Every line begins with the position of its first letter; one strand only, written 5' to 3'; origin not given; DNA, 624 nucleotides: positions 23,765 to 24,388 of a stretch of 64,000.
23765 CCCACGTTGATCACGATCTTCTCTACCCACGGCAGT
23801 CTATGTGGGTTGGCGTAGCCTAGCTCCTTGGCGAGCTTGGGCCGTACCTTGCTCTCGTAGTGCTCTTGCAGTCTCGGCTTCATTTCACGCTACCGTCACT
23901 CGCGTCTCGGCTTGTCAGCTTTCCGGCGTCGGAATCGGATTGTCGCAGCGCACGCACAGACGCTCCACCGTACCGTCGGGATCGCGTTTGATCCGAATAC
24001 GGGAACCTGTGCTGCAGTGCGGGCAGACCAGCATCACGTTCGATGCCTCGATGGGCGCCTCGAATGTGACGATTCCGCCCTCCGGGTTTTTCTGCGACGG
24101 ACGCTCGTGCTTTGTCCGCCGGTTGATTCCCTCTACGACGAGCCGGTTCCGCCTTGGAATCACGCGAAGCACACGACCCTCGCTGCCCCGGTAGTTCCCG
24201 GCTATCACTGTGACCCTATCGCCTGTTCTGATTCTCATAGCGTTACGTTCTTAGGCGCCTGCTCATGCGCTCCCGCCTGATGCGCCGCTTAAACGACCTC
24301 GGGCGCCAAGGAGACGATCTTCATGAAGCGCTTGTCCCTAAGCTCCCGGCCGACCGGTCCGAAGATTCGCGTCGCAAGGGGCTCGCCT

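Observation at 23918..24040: Ribosomal protein L24 with a C-terminal CxxC...CxxC zinc-ribbon-like tail; every Zn-capable r-protein in the window is the Zn form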

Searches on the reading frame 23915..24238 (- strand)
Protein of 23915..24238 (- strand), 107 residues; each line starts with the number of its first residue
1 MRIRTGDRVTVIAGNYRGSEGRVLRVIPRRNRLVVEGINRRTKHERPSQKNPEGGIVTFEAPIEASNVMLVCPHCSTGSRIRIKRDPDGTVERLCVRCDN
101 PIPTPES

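Call 3: search_solved_structures(query=window:23915-24238:-, show_alignments=5, max_evalue=0.001)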
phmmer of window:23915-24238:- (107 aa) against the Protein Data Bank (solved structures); distinct sequences matched with E-value up to 0.001: 81 (the best 60 are shown).
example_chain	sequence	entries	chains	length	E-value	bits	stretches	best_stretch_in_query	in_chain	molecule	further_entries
7jil_U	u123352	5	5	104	9.1e-23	83.8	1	1-90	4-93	50S ribosomal protein L24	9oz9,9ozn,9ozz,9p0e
4wce_R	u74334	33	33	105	8.2e-22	80.7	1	1-95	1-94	50S ribosomal protein L24 | Large ribosomal subunit protein uL24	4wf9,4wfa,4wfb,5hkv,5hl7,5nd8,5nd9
7asm_S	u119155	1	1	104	8.3e-22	80.7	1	1-95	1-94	50S ribosomal protein L24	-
5tcu_L7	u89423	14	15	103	2.4e-21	79.2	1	3-95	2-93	50S ribosomal protein L24 | Large ribosomal subunit protein uL24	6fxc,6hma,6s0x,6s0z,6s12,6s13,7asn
5t7v_L7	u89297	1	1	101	2.7e-21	79.1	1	3-94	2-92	50S ribosomal protein L24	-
7nhn_X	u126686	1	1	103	3.8e-21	78.6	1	1-83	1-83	50S ribosomal protein L24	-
5li0_X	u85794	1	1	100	4.2e-21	78.5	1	3-94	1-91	50S ribosomal protein L24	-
8uu4_W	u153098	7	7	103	5.2e-21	78.2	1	1-83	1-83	Large ribosomal subunit protein uL24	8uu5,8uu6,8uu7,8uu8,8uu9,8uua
6wqn_G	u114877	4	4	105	5.9e-21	78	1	1-95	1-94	50S ribosomal protein L24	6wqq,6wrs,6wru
4v7p_BU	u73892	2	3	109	6.7e-21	77.8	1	1-105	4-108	50S ribosomal protein L24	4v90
10px_1Y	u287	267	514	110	6.8e-21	77.8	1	1-105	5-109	50S ribosomal protein L24 | 50S ribosomal protein L23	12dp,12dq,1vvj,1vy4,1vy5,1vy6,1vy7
8a57_X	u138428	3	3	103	7.1e-21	77.7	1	1-83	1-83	50S ribosomal protein L24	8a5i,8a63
4v9j_BY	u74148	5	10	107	1.7e-20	76.5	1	1-102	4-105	50S ribosomal protein L24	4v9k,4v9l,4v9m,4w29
4zer_1Y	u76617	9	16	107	2.9e-20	75.8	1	1-100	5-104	50S ribosomal protein L24 | Large ribosomal subunit protein uL24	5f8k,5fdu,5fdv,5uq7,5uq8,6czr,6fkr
9i5t_X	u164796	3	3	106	3.3e-20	75.6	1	2-95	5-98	Large ribosomal subunit protein uL24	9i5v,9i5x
3j3v_U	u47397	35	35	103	6.3e-20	74.7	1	1-93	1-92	50S ribosomal protein L24 | 50S ribosomal protein uL24 | Large ribosomal subunit protein uL24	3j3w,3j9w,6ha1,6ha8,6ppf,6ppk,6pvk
6htq_U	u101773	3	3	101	6.4e-20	74.7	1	1-91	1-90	50S ribosomal protein L24 | Large ribosomal subunit protein uL24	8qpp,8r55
4v87_AU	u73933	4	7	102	7.1e-20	74.5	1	1-98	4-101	50S ribosomal protein L24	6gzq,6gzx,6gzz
4v68_BY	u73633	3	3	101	1.1e-19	73.9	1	1-98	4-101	50S ribosomal protein L24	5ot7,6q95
5njt_n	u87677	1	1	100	1.8e-19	73.3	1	3-91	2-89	50S ribosomal protein L24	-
6o8w_V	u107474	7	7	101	6e-19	71.6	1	2-93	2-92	50S ribosomal protein L24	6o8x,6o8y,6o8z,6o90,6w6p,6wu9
7nhk_X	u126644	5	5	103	6e-19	71.5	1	2-93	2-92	50S ribosomal protein L24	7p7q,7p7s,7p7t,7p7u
7p7r_X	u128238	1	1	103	6e-19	71.5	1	2-93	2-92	50S ribosomal protein L24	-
4v83_BU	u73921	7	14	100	1.1e-18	70.7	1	1-96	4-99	50S ribosomal protein L24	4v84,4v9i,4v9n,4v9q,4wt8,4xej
5myj_BX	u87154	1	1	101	3.9e-18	68.9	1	2-75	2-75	50S ribosomal protein L24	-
4u67_R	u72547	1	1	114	1.5e-16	63.8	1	3-97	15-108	50S ribosomal protein L24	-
1nkw_S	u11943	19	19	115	1.6e-16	63.8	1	3-97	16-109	50S ribosomal protein L24 | ribosomal protein L24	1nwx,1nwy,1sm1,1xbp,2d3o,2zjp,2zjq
4v49_BS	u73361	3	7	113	1.7e-16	63.6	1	3-97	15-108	50S ribosomal protein L24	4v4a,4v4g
5dm6_R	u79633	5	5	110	1.9e-16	63.5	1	3-96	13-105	50S ribosomal protein L24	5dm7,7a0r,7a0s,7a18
5v7q_U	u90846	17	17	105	3.5e-16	62.6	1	1-84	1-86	50S ribosomal protein L24 | 50S ribosomal protein uL24 | Large ribosomal subunit protein uL24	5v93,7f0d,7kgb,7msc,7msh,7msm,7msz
8crx_t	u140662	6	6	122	9.3e-16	61.3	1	1-73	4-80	50S ribosomal protein L24 | Large ribosomal subunit protein uL24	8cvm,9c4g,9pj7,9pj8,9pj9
5o60_V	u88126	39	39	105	3.2e-15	59.6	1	1-82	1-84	50S ribosomal protein L24 | Large ribosomal subunit protein uL24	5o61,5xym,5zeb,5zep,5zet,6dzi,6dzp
6xyw_Au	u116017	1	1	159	2.6e-14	56.6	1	2-95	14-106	50S ribosomal protein L24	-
6eri_AU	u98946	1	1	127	6.9e-13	52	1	1-106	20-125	50S ribosomal protein L24, chloroplastic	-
7unr_W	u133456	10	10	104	1.1e-12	51.3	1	2-96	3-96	50S ribosomal protein L24 | Large ribosomal subunit protein uL24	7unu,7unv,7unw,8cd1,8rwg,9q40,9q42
6spb_U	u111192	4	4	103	1.3e-12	51.2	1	2-94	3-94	50S ribosomal protein L24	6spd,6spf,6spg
6v39_T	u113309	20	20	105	7.3e-12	48.8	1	2-81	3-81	50S ribosomal protein L24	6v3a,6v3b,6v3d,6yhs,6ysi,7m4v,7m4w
9h91_U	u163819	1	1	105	9.6e-12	48.4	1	2-83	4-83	50S ribosomal protein L24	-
5h1s_W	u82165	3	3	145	4.7e-11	46.1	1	3-106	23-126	50S ribosomal protein L24, chloroplastic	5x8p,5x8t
4v61_BW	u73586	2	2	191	9.6e-11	45.2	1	3-106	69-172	Ribosomal Protein L24 | 50S ribosomal protein L24, chloroplastic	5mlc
7ood_t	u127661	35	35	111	1.7e-10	44.3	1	2-87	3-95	50S ribosomal protein L24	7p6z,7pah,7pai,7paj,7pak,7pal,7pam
6q9a_U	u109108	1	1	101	3.4e-10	43.4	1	2-83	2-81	50S ribosomal protein L24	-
23wi_U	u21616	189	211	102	3.5e-10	43.4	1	2-83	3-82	Large ribosomal subunit protein uL24 | 50S ribosomal protein L24 | 50S ribosomal protein uL24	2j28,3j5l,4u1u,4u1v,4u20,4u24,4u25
2rdo_U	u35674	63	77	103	3.5e-10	43.3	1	2-83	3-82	50S ribosomal protein L24 | 50S ribosomal protein L24P | Ribosomal protein L24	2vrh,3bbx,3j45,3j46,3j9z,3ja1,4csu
4v65_BO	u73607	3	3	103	3.5e-10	43.3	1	2-83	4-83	50S ribosomal protein L24 | Large ribosomal subunit protein uL24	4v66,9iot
10qm_c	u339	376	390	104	3.6e-10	43.3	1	2-83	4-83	50S ribosomal protein L24 | Large ribosomal subunit protein uL24 | 50S ribosomal protein L24 1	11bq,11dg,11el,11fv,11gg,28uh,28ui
4v6y_BU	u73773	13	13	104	3.6e-10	43.3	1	2-83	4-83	50S ribosomal protein L22 | 50S ribosomal protein L24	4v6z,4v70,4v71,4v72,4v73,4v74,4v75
4v4v_BS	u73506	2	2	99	4.6e-10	43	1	2-83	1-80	50S ribosomal protein L24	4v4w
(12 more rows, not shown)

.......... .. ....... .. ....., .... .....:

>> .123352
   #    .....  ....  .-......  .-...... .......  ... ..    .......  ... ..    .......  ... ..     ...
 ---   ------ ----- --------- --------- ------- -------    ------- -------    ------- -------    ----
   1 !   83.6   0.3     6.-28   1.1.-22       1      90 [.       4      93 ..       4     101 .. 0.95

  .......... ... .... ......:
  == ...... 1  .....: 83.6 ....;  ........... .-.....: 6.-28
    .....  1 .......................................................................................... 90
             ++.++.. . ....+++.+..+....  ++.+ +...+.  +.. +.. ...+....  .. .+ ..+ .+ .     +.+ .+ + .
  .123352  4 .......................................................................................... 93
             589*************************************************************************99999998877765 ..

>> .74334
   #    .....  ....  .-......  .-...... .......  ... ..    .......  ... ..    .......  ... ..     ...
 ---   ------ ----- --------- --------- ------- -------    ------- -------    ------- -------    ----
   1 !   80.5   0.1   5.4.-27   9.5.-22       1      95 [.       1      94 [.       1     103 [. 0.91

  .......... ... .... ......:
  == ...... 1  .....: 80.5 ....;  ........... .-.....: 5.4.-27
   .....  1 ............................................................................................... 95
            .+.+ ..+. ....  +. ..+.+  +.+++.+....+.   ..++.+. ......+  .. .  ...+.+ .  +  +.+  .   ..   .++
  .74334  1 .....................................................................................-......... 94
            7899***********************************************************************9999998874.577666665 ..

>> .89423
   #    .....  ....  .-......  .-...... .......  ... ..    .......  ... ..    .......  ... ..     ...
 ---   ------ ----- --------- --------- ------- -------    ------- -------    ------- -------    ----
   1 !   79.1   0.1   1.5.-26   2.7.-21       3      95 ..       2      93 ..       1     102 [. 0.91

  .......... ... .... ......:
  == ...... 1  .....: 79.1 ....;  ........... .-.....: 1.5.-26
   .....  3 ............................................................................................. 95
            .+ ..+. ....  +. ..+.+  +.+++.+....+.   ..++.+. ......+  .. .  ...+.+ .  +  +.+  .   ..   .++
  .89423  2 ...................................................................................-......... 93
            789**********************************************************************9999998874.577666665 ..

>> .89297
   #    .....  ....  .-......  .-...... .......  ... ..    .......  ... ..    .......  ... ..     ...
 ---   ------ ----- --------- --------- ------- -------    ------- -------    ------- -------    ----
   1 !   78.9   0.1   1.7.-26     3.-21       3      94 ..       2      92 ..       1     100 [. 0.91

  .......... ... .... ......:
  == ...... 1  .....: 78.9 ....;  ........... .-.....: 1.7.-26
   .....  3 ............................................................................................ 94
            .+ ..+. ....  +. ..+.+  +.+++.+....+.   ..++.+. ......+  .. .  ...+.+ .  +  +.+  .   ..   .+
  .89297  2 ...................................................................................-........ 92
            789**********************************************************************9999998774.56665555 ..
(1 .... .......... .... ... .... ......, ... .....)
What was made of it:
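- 23915..24238 (-): rplX, the gene for bacterial ribosomal protein uL24 (107 aa plus stop codon). PDB L24 chains match down to E 9e-23 (call 3).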

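Call 4: search_protein_families(library=pfam, proteins=[window:23915-24238:-], max_evalue=1)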
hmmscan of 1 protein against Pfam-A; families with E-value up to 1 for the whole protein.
window:23915-24238:- (107 aa): 14 families
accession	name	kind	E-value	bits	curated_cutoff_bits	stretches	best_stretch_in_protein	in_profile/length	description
PF17136.10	ribosomal_L24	-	3e-21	75.9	27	1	38-101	1-64/65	Ribosomal proteins 50S L24/mitochondrial 39S L24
PF00467.35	KOW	-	9.9e-08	32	22.3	1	6-36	2-32/32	KOW motif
PF04606.18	Ogr_Delta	-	0.0042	17.4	26.3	1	72-101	2-31/47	Ogr/Delta-like zinc finger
PF23291.1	KOW4_SPT5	-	0.009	16.3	27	1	2-26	8-32/55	Transcription elongation factor SPT5, fourth KOW domain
PF25403.1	zf-C2H2_ZFAND2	-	0.011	16.2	27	1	70-93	3-26/40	ZFAND2A/B-like C2H2 zinc finger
PF13717.11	Zn_ribbon_4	-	0.021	15.2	30.3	1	71-101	4-34/36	zinc-ribbon domain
PF14369.11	Zn_ribbon_19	-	0.033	14.8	30.8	0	65-78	19-30/35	zinc-ribbon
PF22682.2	Ribosomal_uL24m-like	-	0.05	13.6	29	1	5-71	3-71/223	Large ribosomal subunit protein uL24m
PF23284.2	KOW2_Spt5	-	0.061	13.6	28.9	1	5-26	1-22/50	Transcription elongation factor SPT5, second KOW domain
PF23287.1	KOW7_SPT5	-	0.063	13.5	27.1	1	5-24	5-24/52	Transcription elongation factor SPT5, seventh KOW domain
PF23499.1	YnfU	-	0.094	13.1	27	1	68-76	37-45/49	YnfU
PF25092.1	SH3_KIN17_C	-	0.14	13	27.9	1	5-26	3-24/57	KIN17 C-terminal SH3 domain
PF09526.16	DUF2387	-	0.24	11.9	25.9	1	71-99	10-37/72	Probable metal-binding protein (DUF2387)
PF16976.10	RcpC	-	0.28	11.5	28.8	1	3-68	28-99/114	Flp pilus assembly protein RcpC/CpaB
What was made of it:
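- On Bacterial uL24 (rplX; TIGR01079 / PF17136 + KOW): PF17136 scores 75.9 bits and KOW 32 bits (call 4).
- The weak Pfam zinc-ribbon hits (E 0.004-0.03, call 4) do not discriminate between metals.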

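Call 5: search_protein_families(library=ncbifam, proteins=[window:23915-24238:-], max_evalue=1)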
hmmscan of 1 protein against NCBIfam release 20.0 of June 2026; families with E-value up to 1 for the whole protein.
window:23915-24238:- (107 aa): 8 families
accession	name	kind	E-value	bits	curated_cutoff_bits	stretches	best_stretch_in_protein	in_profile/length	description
TIGR01079.1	rplX_bact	equivalog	1.9e-29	102.1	53.7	1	1-101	2-103/104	50S ribosomal protein L24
TIGR01080.1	rplX_A_E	equivalog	1.7e-09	38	47.65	1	1-76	40-104/116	50S ribosomal protein L24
TIGR00405.1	KOW_elon_Spt5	equivalog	0.0018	18.3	69.95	1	2-39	86-123/145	transcription elongation factor Spt5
NF033644.1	antiterm_UpxY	subfamily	0.002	18.2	100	1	3-36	115-147/164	UpxY family transcription antiterminator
NF038384.1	zinc_YnfU_fam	subfamily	0.066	12.8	36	1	67-77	36-46/52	YnfU family zinc-binding protein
TIGR02098.1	MJ0042_CXXC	domain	0.1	12.3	20.9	1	70-99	3-29/38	MJ0042-type zinc finger domain-containing protein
NF008932.0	PRK12289.1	equivalog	0.13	11.3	483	1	3-33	59-89/363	small ribosomal subunit biogenesis GTPase RsgA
TIGR02419.1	C4_traR_proteo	subfamily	0.18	12.4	59.7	1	82-104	22-44/64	phage/conjugal plasmid C-4 type zinc finger protein, TraR family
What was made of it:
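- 23915..24238 (-): Pfam gives KOW plus PF17136 (calls 4, 5).
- On Bacterial uL24 (rplX; TIGR01079 / PF17136 + KOW): TIGR01079 scores 102.1 bits against a cut-off of 53.7, covering residues 1-101 on profile positions 2-103 of 104 (call 5).
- Identity as uL24: calls 3, 4, 5.
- Tried and rejected: Weak Pfam and NCBIfam hits of the tail to Ogr_Delta, Zn_ribbon_4, MJ0042_CXXC and TraR (E 0.004-0.2, calls 4, 5) are all below cut-off.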

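Call 11: find_homologous_proteins(query=window:23915-24238:-, max_evalue=0.001)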
Query window:23915-24238:- (107 aa): 1231 proteins with E <= 0.001 among 1242 candidates; the best 120 are listed.
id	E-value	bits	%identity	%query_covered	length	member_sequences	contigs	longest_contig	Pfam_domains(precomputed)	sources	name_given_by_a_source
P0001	2.4e-57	210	98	91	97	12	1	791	PF17136.11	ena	-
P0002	3.8e-56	206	85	100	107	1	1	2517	PF17136.11,PF00467.36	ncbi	-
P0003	4.5e-52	193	79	100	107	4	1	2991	PF17136.11,PF00467.36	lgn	-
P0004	8.8e-52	192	79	100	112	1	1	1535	PF17136.11,PF00467.36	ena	-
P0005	2.6e-51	190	77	99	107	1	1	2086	PF17136.11,PF00467.36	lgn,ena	-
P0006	4.3e-51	189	79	99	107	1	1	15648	PF17136.11,PF00467.36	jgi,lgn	jgi:large subunit ribosomal protein L24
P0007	8.6e-51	189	79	100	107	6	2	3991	PF17136.11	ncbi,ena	-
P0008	1.6e-50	188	77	99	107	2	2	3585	PF17136.11,PF00467.36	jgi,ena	jgi:large subunit ribosomal protein L24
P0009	4.0e-50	186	75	99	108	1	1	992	PF17136.11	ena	-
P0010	5.3e-50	186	74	99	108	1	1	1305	PF17136.11,PF00467.36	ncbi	-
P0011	2.6e-49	184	76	100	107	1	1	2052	PF17136.11,PF00467.36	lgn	-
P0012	3.3e-49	183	74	99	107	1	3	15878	PF17136.11,PF00467.36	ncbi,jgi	jgi:large subunit ribosomal protein L24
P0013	3.3e-49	183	77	99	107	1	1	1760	PF17136.11,PF00467.36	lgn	-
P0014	6.2e-49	183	72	100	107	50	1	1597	PF17136.11,PF00467.36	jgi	jgi:large subunit ribosomal protein L24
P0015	2.4e-48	181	75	100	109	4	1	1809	PF17136.11,PF00467.36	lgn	-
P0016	2.7e-48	180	75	99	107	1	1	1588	PF17136.11,PF00467.36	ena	-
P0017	3.8e-48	180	72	99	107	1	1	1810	PF17136.11,PF00467.36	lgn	-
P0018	3.9e-48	180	73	99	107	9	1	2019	PF17136.11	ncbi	-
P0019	5.4e-48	180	73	99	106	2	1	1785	PF17136.11,PF00467.36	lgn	-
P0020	5.4e-48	179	73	100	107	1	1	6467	PF17136.11,PF00467.36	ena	-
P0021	7.8e-48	179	73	100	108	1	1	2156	PF17136.11,PF00467.36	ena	-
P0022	9.8e-48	179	75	99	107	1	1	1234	PF17136.11,PF00467.36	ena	-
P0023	1.7e-47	178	72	99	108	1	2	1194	PF17136.11,PF00467.36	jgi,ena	-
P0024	2.8e-47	177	73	100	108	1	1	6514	PF17136.11,PF00467.36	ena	-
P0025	3.3e-47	177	71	100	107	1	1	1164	PF17136.11,PF00467.36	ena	-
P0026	3.6e-47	177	74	100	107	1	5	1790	PF17136.11,PF00467.36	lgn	-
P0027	4.0e-47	177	72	99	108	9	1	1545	PF17136.11,PF00467.36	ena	-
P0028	4.1e-47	177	72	100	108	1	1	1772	PF17136.11,PF00467.36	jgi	jgi:large subunit ribosomal protein L24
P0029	6.0e-47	176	72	100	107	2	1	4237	PF17136.11,PF00467.36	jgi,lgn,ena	jgi:large subunit ribosomal protein L24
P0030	8.1e-47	176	73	100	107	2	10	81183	PF17136.11,PF00467.36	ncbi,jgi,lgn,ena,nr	ncbi:MAG: 50S ribosomal protein L24 [Gemmatimonas sp. SM23_52]|nr:MAG: 50S ribosomal protein L24 [Ge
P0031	9.2e-47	176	75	99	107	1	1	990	PF17136.11,PF00467.36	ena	-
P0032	9.7e-47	175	71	99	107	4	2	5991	PF17136.11,PF00467.36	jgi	jgi:large subunit ribosomal protein L24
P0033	1.1e-46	175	72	100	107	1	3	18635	PF17136.11,PF00467.36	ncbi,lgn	-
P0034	1.2e-46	175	73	100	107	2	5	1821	PF17136.11,PF00467.36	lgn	-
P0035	1.3e-46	175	72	100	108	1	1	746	PF17136.11,PF00467.36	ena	-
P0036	1.5e-46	175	71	100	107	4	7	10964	PF17136.11,PF00467.36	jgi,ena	jgi:large subunit ribosomal protein L24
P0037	1.6e-46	175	72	100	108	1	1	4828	PF17136.11,PF00467.36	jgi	jgi:large subunit ribosomal protein L24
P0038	2.3e-46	174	72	99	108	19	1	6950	PF17136.11,PF00467.36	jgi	jgi:large subunit ribosomal protein L24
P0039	2.6e-46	174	74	99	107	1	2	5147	PF17136.11,PF00467.36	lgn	-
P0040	2.7e-46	174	79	91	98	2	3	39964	PF17136.11,PF00467.36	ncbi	-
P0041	3.0e-46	174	74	98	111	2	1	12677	PF17136.11,PF00467.36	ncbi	-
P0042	3.0e-46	174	70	99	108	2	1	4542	PF17136.11,PF00467.36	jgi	jgi:large subunit ribosomal protein L24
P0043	4.0e-46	173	72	100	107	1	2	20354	PF17136.11,PF00467.36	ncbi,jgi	jgi:large subunit ribosomal protein L24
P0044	4.3e-46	173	73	99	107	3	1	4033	PF17136.11,PF00467.36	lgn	-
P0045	5.0e-46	173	73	99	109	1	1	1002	PF17136.11,PF00467.36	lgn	-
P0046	6.0e-46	173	72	100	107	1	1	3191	PF17136.11,PF00467.36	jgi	-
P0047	7.1e-46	173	71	100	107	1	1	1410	PF17136.11,PF00467.36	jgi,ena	-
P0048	7.6e-46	173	73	99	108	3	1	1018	PF17136.11,PF00467.36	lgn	-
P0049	8.5e-46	172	73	99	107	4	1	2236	PF17136.11,PF00467.36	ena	-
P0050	9.2e-46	172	71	100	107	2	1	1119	PF17136.11,PF00467.36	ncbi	-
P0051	9.2e-46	172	70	99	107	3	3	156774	PF17136.11,PF00467.36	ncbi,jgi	jgi:large subunit ribosomal protein L24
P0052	1.2e-45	172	73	99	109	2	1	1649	PF17136.11,PF00467.36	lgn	-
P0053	1.6e-45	172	73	100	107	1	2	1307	PF17136.11,PF00467.36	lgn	-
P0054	3.6e-45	170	69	99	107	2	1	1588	PF17136.11,PF00467.36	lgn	-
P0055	3.9e-45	170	71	100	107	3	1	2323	PF17136.11,PF00467.36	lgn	-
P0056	6.6e-45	170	67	99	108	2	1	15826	PF17136.11,PF00467.36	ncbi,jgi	jgi:large subunit ribosomal protein L24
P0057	1.4e-44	169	71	99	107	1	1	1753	PF17136.11,PF00467.36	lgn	-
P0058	2.2e-44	168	70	98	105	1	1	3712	PF17136.11,PF00467.36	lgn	-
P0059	2.2e-44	168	72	99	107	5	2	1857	PF17136.11,PF00467.36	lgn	-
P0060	2.3e-44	168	70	99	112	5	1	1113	PF17136.11,PF00467.36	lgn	-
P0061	4.5e-44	167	67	99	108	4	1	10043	PF17136.11,PF00467.36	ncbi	-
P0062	6.5e-44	166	72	99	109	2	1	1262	PF17136.11,PF00467.36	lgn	-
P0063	6.7e-44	166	71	99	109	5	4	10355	PF17136.11,PF00467.36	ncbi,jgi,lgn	ncbi:MAG: 50S ribosomal protein L24 [Gemmatimonadales bacterium]|jgi:large subunit ribosomal protein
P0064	7.7e-44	166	69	100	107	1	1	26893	PF17136.11,PF00467.36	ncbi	-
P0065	1.4e-43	165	68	100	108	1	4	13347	PF17136.11,PF00467.36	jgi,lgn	jgi:large subunit ribosomal protein L24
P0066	1.8e-43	165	70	98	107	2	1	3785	PF17136.11,PF00467.36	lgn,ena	-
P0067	3.3e-43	164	71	99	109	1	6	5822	PF17136.11,PF00467.36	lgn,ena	-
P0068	5.7e-43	163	67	100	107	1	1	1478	PF17136.11,PF00467.36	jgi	jgi:large subunit ribosomal protein L24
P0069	1.0e-42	163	64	100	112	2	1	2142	PF17136.11,PF00467.36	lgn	-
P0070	1.1e-42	162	65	97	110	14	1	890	PF17136.11,PF00467.36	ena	-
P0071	1.6e-42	162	68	97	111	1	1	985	PF17136.11,PF00467.36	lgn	-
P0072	2.3e-42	161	66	98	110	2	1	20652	PF17136.11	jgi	-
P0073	3.1e-42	161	70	93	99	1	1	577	PF17136.11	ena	-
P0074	3.8e-42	161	66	97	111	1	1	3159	PF17136.11,PF00467.36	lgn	-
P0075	4.6e-42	160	68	97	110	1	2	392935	PF17136.11,PF00467.36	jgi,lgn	-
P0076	5.0e-42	160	65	97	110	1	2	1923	PF17136.11,PF00467.36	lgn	-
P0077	8.3e-42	160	66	98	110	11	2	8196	PF17136.11,PF00467.36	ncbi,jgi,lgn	jgi:large subunit ribosomal protein L24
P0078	9.7e-42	159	64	100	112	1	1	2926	PF17136.11,PF00467.36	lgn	-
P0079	1.2e-41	159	66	97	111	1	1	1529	PF17136.11,PF00467.36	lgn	-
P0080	1.3e-41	159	71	93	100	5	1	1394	PF17136.11,PF00467.36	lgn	-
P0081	1.5e-41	159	63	100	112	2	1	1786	PF17136.11,PF00467.36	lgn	-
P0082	1.6e-41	159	69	93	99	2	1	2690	PF17136.11,PF00467.36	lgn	-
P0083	2.6e-41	158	67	98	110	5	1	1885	PF17136.11,PF00467.36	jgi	jgi:large subunit ribosomal protein L24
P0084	3.2e-41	158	66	97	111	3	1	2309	PF17136.11,PF00467.36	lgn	-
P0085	3.6e-41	158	65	98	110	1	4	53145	PF17136.11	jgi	jgi:large subunit ribosomal protein L24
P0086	3.9e-41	157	65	97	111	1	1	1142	PF17136.11,PF00467.36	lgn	-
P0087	6.1e-41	157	64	100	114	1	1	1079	PF17136.11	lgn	-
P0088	6.3e-41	157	65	97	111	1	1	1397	PF17136.11,PF00467.36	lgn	-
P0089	9.6e-41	156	62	100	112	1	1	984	PF17136.11,PF00467.36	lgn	-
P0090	9.8e-41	156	62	100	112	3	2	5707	PF17136.11,PF00467.36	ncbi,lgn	-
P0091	1.7e-40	155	63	98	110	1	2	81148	PF17136.11,PF00467.36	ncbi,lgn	ncbi:MAG: 50S ribosomal protein L24 [Gemmatimonadota bacterium]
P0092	3.0e-40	155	62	97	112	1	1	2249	PF17136.11,PF00467.36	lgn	-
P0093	3.9e-40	154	71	88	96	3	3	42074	PF17136.11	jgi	jgi:large subunit ribosomal protein L24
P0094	6.5e-40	154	66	97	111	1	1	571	PF17136.11,PF00467.36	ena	-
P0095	6.6e-40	154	66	95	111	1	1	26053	PF17136.11,PF00467.36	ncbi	-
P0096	7.8e-40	153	67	97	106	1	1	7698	PF17136.11,PF00467.36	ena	-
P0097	1.3e-39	153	64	100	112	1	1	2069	PF17136.11,PF00467.36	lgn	-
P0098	1.9e-39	152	66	96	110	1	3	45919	PF17136.11,PF00467.36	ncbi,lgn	ncbi:MAG: 50S ribosomal protein L24 [Gemmatimonadota bacterium]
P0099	2.0e-39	152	63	97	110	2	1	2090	PF17136.11,PF00467.36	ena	-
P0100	2.0e-39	152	62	97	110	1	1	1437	PF17136.11,PF00467.36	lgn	-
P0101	2.6e-39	152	62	97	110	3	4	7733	PF17136.11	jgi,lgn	jgi:large subunit ribosomal protein L24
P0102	3.6e-39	151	63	97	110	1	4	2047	PF17136.11,PF00467.36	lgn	-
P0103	3.9e-39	151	63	97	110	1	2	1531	PF17136.11,PF00467.36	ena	-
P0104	4.0e-39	151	62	95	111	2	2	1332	PF17136.11,PF00467.36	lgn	-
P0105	4.2e-39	151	63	97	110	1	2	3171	PF17136.11,PF00467.36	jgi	jgi:large subunit ribosomal protein L24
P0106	4.9e-39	151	63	97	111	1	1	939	PF17136.11,PF00467.36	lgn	-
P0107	5.7e-39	150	62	97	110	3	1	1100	PF17136.11,PF00467.36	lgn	-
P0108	6.0e-39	150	62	97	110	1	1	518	PF17136.11,PF00467.36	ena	-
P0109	6.4e-39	150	63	97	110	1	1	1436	PF17136.11,PF00467.36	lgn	-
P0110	7.9e-39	150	67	99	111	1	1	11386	PF17136.11,PF00467.36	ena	-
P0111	9.3e-39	150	62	97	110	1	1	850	PF17136.11,PF00467.36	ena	-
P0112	1.5e-38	149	62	97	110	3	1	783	PF17136.11,PF00467.36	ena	-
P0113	1.5e-38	149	62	97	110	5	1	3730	PF17136.11,PF00467.36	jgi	-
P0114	1.6e-38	149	63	98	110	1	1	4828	PF17136.11,PF00467.36,PF23287.2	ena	-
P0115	1.9e-38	149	63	97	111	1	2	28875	PF17136.11,PF00467.36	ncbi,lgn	ncbi:MAG: 50S ribosomal protein L24 [Gemmatimonadota bacterium]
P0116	1.9e-38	149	64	97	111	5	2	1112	PF17136.11,PF00467.36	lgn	-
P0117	2.0e-38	149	62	97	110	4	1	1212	PF17136.11,PF00467.36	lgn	-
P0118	2.2e-38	149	63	97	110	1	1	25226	PF17136.11,PF00467.36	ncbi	-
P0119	4.0e-38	148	62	98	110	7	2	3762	PF17136.11,PF00467.36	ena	-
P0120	4.6e-38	148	63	100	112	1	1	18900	PF17136.11,PF00467.36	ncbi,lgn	-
